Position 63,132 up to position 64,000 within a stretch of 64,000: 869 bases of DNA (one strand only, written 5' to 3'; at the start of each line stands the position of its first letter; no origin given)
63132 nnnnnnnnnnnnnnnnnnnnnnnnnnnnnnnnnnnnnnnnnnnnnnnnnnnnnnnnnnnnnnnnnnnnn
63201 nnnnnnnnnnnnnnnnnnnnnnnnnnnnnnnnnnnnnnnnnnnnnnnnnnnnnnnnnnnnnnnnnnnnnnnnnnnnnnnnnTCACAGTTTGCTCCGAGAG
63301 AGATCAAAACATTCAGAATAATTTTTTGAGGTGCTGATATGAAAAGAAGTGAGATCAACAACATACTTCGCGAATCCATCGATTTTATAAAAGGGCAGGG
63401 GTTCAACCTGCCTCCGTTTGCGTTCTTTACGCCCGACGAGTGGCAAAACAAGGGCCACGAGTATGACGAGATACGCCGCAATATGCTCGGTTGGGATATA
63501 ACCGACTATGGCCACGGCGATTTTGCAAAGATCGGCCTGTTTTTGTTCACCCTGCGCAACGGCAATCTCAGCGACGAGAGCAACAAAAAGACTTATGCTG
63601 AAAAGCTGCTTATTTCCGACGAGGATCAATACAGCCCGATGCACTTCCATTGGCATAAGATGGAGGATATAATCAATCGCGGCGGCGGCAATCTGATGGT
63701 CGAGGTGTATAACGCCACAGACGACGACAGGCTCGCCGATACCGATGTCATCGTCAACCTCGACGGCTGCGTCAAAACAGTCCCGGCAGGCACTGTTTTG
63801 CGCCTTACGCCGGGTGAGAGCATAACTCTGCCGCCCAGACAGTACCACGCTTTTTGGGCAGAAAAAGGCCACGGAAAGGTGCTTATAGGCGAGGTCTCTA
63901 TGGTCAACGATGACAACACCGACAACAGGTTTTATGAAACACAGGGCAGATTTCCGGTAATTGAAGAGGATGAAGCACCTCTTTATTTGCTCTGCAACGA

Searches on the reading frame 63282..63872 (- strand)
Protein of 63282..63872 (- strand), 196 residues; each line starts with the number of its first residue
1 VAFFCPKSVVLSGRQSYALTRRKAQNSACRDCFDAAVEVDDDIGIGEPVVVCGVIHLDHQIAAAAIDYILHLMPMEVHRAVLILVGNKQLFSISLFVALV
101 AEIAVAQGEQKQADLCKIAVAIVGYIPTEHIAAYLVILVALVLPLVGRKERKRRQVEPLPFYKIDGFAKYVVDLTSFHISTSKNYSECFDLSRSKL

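Call 7: search_protein_families(library=pfam, proteins=[window:63282-63872:-], max_evalue=0.001)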
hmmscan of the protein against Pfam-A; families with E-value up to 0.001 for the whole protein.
window:63282-63872:- (196 aa): 0 families

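Call 71: search_protein_families(library=pfam, proteins=[window:63282-63872:-], max_evalue=1)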
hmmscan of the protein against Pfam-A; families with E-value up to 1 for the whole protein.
window:63282-63872:- (196 aa): 1 family
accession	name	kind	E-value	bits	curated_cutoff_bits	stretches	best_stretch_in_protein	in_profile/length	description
PF23556.1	TPR_Vps41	-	0.17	11.5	27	1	58-100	150-192/333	Vps41 TPR-like region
